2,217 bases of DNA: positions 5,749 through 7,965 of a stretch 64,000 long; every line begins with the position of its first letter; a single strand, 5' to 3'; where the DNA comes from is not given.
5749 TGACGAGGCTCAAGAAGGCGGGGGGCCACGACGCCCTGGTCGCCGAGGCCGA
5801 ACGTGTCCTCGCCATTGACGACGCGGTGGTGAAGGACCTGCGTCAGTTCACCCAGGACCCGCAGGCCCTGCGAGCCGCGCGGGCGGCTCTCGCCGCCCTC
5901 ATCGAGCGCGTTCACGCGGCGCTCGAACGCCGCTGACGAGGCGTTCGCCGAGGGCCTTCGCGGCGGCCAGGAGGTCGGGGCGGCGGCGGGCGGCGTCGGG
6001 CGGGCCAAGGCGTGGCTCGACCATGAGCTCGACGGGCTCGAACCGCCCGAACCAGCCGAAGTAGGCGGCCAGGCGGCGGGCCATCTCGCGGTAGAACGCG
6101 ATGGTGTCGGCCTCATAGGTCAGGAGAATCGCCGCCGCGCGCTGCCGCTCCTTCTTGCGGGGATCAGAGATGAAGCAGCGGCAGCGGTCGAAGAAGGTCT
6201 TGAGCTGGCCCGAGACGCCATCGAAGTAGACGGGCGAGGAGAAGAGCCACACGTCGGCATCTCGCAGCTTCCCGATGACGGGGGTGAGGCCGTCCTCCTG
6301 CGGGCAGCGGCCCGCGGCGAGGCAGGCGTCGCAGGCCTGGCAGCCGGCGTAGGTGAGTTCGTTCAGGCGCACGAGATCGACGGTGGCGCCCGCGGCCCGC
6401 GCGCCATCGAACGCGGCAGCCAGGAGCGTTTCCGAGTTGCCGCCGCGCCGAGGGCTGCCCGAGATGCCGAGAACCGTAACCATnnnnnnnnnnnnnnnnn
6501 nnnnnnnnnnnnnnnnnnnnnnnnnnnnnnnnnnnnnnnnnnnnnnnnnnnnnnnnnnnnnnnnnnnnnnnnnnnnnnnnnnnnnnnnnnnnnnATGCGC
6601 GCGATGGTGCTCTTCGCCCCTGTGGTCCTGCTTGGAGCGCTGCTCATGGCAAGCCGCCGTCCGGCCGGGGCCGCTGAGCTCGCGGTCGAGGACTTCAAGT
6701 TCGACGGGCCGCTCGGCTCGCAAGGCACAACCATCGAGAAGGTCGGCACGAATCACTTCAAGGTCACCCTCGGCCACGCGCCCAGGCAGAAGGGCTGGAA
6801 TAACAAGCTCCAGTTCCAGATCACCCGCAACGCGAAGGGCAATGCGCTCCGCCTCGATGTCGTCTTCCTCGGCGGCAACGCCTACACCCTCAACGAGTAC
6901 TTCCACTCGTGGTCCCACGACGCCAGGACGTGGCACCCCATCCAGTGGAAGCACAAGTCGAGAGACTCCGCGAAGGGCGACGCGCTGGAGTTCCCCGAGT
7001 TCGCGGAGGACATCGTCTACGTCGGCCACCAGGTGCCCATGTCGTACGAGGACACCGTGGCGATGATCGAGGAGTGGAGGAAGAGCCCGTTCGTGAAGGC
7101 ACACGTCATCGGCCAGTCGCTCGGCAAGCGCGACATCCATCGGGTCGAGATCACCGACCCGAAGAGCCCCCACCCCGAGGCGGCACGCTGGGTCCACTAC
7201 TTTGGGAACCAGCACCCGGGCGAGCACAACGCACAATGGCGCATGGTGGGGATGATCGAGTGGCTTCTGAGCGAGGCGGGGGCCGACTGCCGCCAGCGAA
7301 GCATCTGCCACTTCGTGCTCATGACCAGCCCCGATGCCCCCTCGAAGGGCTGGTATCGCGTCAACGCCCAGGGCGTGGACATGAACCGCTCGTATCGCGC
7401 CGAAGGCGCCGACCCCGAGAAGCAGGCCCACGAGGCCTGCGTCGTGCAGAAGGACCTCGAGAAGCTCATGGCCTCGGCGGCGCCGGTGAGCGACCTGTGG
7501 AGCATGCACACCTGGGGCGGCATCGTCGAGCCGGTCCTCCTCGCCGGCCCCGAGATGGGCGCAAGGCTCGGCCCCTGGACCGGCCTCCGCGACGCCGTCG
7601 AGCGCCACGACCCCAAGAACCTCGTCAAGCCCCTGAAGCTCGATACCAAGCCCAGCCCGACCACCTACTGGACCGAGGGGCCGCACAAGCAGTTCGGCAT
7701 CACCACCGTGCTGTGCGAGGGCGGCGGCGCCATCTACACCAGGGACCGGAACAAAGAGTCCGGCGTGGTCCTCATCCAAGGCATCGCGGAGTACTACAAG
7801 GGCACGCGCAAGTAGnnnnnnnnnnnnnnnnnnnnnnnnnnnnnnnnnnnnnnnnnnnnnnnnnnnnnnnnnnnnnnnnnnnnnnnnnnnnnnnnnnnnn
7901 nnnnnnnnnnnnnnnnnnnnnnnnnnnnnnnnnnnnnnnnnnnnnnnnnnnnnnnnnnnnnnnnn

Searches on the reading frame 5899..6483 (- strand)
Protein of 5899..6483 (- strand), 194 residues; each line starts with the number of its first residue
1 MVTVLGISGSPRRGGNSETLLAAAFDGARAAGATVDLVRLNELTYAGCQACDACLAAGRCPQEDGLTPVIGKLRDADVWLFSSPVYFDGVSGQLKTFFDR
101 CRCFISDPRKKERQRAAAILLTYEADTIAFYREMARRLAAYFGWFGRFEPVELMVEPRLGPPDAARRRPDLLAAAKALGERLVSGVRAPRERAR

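Call 56: search_protein_families(library=pfam, proteins=[window:5899-6483:-], max_evalue=0.01)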
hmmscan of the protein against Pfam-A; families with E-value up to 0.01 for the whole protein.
window:5899-6483:- (194 aa): 2 families
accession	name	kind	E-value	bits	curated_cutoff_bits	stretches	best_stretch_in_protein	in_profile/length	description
PF03358.20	FMN_red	-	2.5e-24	86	24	1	3-122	2-114/152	NADPH-dependent FMN reductase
PF02525.22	Flavodoxin_2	-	6.6e-09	36.2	27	1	4-100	3-102/198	Flavodoxin-like fold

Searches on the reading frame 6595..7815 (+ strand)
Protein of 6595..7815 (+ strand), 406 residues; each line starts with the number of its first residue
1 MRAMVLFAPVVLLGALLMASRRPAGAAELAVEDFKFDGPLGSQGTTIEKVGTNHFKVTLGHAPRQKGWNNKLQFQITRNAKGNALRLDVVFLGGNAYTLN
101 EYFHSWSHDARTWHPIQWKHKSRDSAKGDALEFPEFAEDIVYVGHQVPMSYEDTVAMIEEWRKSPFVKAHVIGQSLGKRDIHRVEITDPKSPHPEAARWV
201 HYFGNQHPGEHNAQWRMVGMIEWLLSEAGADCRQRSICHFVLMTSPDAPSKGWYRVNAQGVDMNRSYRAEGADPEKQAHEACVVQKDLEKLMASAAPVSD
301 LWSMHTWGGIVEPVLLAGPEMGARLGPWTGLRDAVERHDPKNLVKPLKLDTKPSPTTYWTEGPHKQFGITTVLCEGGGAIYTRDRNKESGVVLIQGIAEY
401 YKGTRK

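Call 56: search_protein_families(library=pfam, proteins=[window:6595-7815:+], max_evalue=0.01)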
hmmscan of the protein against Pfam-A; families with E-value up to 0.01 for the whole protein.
window:6595-7815:+ (406 aa): 1 family
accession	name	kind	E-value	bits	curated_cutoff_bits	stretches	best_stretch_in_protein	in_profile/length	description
PF00246.29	Peptidase_M14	-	1.4e-08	35.2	21.6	1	163-270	12-136/286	Zinc carboxypeptidase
